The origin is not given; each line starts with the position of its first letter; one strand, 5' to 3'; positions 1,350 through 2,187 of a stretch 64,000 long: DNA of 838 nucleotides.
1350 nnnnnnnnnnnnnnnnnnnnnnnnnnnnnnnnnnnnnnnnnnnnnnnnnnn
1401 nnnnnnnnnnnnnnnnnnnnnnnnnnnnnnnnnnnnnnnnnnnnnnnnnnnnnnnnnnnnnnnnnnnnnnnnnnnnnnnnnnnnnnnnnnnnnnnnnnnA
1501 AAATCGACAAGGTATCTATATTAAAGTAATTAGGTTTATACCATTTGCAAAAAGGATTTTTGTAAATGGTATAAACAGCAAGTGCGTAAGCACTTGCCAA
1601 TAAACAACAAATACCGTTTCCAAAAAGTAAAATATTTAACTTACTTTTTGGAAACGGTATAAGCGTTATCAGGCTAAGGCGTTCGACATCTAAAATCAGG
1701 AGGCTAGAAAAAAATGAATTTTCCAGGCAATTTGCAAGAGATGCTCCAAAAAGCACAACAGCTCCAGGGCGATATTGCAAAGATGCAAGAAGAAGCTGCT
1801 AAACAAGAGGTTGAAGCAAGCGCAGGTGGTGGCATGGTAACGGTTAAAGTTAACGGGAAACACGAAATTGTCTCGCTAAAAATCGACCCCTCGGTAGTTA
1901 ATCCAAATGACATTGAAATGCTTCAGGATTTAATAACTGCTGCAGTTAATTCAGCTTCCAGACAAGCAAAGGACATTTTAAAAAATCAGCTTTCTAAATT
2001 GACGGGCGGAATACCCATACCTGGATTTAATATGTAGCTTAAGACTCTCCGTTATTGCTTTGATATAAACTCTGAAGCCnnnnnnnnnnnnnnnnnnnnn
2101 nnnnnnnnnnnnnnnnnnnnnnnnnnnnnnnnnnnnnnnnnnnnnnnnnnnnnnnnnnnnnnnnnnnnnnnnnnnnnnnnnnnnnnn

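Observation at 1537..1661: Novel ~125-nt composite triple-hairpin repeat family, with three full copies at intergenic sites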

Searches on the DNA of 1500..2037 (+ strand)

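Call 45: search_dna_similar(query=window:1535-1663:+, collection=plasmids, mode=distant, max_evalue=10, max_rows=30)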
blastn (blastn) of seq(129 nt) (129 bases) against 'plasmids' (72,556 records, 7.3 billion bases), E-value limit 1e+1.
Records with a match: 18; places in all: 18; records where one place covers at least 80% of the query: 0.
Best place of each record, by identity: >=99% 1; 95-99% 1; 90-95% 5; 80-90% 11.
By first word of the organism name: Priestia 3; Listeria 3; Enterococcus 2; Peribacillus 1; Pectobacterium 1; Cetobacterium 1; uncultured 1; Cytobacillus 1; Exiguobacterium 1; Aureibacter 1; and 3 more.
By predicted mobility (MOB-suite, as given by PLSDB): non-mobilizable 16; mobilizable 1; conjugative 1.
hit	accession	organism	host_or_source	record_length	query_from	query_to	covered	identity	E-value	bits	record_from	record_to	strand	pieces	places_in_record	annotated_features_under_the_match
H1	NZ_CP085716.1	Peribacillus asahii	single cell,soil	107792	65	106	33%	81.4%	1e+0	39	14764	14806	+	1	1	none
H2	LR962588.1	Enterococcus faecalis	-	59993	68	103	28%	83.3%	1e+0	39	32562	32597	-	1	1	record has no annotation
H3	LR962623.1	Enterococcus faecalis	-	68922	68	103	28%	83.3%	1e+0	39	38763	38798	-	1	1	record has no annotation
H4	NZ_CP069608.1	Priestia megaterium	Homo sapiens,Pure culture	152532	85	120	28%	83.3%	1e+0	39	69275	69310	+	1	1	none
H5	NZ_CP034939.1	Pectobacterium odoriferum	kimchi cabbage,single cell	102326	65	98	26%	85.7%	4e+0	38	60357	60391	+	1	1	trbI: type-F conjugative transfer system protein TrbI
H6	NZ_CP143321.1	Cetobacterium somerae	intestine of Yellow Catfish,pure culture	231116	85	119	27%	82.9%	4e+0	37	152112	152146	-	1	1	histidine kinase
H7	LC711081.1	uncultured archaeon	-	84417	86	118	26%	86.1%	4e+0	37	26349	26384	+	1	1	DNA methyltransferase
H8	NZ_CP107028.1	Cytobacillus firmus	whole organism,soil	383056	76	107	25%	87.9%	1e+0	39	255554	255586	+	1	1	lgt: prolipoprotein diacylglyceryl transferase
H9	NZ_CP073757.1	Exiguobacterium sp. PFWT01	cell cuture,water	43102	84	115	25%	87.5%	4e+0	38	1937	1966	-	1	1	none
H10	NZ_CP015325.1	Priestia filamentosa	plant,Cell culture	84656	3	32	23%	86.7%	4e+0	37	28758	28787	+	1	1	DUF3231 family protein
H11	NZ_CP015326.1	Priestia filamentosa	plant,Cell culture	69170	3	32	23%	86.7%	4e+0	37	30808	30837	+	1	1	DUF3231 family protein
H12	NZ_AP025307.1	Aureibacter tunicatorum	-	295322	90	115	20%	92.3%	1e+0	39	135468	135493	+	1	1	TonB-dependent receptor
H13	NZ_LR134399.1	Listeria monocytogenes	Homo sapiens,Vein blood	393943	95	119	19%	92.0%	4e+0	37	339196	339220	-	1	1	amino acid permease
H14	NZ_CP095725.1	Listeria innocua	Homo sapiens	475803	95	119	19%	92.0%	4e+0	37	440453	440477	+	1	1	amino acid permease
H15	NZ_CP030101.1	Listeria monocytogenes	Environment,water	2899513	95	119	19%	92.0%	4e+0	37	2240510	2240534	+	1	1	none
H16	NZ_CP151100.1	Nostoc sp. UHCC 0302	isolated culture,lake sediment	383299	89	113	19%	92.0%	4e+0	37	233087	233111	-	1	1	none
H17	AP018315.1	Sphaerospermopsis kisseleviana NIES-73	-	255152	18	41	19%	95.8%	1e+0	40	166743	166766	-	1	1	none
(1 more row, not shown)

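Call 64: search_rna_families(source=window, start=1500, end=1720, threshold=evalue, max_evalue=1)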
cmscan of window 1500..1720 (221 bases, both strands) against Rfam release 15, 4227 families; matches with E-value up to 1: 40.
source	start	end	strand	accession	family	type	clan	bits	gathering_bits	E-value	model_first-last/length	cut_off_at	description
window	1551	1665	+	RF01606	plasmodium_snoR31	Gene; snRNA; snoRNA; HACA-box;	-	33.3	60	0.0036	1-145/145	no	small nucleolar RNA snoR31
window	1604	1669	-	RF03912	mir-4659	Gene; miRNA;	-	28.6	92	0.00038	1-73/73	no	mir-4659 microRNA precursor family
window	1610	1664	-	RF00697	mir-186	Gene; miRNA;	-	27.8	70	0.0013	1-82/82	no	mir-186 microRNA precursor family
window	1578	1673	-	RF01742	lactis-plasmid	Gene; sRNA;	-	27.8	70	0.01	1-106/106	no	lactis-plasmid RNA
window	1612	1659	+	RF03912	mir-4659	Gene; miRNA;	-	26.6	92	0.0014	11-63/73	no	mir-4659 microRNA precursor family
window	1601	1667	-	RF04230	mir-9261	Gene; miRNA;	-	25.6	86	0.0029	1-92/92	no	mir-9261 microRNA precursor family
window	1615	1656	+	RF03745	mir-2063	Gene; miRNA;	-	24.8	100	0.012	1-77/77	no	mir-2063 microRNA precursor family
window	1612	1659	-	RF03802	MIR5649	Gene; miRNA;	-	24.3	100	0.0075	1-101/101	no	MIR5649 microRNA precursor family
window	1611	1660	+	RF04230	mir-9261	Gene; miRNA;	-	23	86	0.016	21-70/92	no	mir-9261 microRNA precursor family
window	1609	1660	-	RF03697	mir-722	Gene; miRNA;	-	23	81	0.022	1-67/67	no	mir-722 microRNA precursor family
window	1531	1580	-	RF04010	mir-3003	Gene; miRNA;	-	22.9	70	0.06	1-76/76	no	mir-3003 microRNA precursor family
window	1612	1691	+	RF02310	TtnuHACA2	Gene; snRNA; snoRNA; HACA-box;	-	22.1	100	0.2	1-121/121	no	Tetrahymena snoRNA TtnuHACA2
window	1600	1672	+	RF03822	mir-3931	Gene; miRNA;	-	21.2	49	0.033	1-77/77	no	mir-3931 microRNA precursor family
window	1609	1662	+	RF01666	rox2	Cis-reg;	-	21.2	55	0.2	1-71/71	no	Drosophila rox2 ncRNA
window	1528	1597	+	RF01742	lactis-plasmid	Gene; sRNA;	-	21.2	70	0.29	1-106/106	no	lactis-plasmid RNA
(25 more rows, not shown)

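Call 65: search_rna_families(source=L001, start=7700, end=8150, threshold=evalue, max_evalue=0.01)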
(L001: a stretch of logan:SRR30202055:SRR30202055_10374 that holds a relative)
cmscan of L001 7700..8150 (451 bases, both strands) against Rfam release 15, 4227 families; matches with E-value up to 0.01: 1.
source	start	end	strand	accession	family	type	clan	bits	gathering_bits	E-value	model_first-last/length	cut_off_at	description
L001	7913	8008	+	RF00169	Bacteria_small_SRP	Gene;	CL00003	45.6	40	8.3e-09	1-97/97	no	Bacterial small signal recognition particle RNA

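Call 84: get_annotated_region(hit=H17, flank=2500)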
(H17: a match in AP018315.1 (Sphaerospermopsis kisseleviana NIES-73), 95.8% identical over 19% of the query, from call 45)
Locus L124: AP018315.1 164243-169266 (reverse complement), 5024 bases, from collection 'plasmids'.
description: Sphaerospermopsis kisseleviana NIES-73 plasmid plasmid1 DNA, complete genome
organism: Sphaerospermopsis kisseleviana NIES-73 (NCBI taxid 1973480)
taxonomy: Bacteria; Cyanobacteriota; Cyanophyceae; Nostocales; Aphanizomenonaceae; Sphaerospermopsis; Sphaerospermopsis kisseleviana; Sphaerospermopsis kisseleviana NIES-73
host: -; source: -; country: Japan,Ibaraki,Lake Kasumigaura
typing (MOB-suite, as given by PLSDB): conjugative; replicon rep_cluster_1696,rep_cluster_89; relaxase MOBP; mating-pair formation MPF_T
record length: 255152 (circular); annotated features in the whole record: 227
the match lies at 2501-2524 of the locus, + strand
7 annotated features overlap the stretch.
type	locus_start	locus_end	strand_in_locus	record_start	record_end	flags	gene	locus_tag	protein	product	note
CDS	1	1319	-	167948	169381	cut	-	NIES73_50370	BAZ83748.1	DNA polymerase III beta subunit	-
CDS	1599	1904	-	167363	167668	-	-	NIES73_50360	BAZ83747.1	hypothetical protein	-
CDS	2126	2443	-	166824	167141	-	-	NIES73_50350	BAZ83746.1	hypothetical protein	-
CDS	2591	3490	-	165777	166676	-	-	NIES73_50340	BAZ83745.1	UBA/THIF-type NAD/FAD binding fold protein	-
CDS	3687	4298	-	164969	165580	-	-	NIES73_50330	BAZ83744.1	hypothetical protein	-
CDS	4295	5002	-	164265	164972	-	-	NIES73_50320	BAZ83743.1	hypothetical protein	-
CDS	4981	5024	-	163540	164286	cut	-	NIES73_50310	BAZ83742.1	hypothetical protein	-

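Call 85: get_annotated_region(hit=H16, flank=2500)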
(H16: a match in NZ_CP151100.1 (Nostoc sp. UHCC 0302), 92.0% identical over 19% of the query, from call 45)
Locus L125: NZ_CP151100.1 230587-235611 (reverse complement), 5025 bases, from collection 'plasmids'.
description: Nostoc sp. UHCC 0302 plasmid unnamed4, complete sequence
organism: Nostoc sp. UHCC 0302 (NCBI taxid 3134896)
taxonomy: Bacteria; Cyanobacteriota; Cyanophyceae; Nostocales; Nostocaceae; Nostoc; Nostoc sp. UHCC 0302
host: -; source: isolated culture,lake sediment; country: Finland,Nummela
typing (MOB-suite, as given by PLSDB): non-mobilizable
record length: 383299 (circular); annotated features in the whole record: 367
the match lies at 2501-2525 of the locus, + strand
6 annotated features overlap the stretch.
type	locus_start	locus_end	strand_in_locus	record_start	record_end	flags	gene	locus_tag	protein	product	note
CDS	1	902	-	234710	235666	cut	-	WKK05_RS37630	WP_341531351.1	ParM/StbA family protein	GO:0030541 - plasmid partitioning [Evidence IEA]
CDS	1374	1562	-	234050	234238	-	-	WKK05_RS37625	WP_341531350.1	hypothetical protein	-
CDS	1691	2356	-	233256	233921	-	-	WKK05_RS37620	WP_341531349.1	hypothetical protein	-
CDS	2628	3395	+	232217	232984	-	-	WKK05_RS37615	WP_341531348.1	ParA family protein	-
CDS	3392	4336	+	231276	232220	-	-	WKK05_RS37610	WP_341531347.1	ParB/RepB/Spo0J family partition protein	GO:0007059 - chromosome segregation [Evidence IEA]; GO:0000910 - cytokinesis [Evidence IEA]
CDS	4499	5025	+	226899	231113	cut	-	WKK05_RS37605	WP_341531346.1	DEAD/DEAH box helicase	-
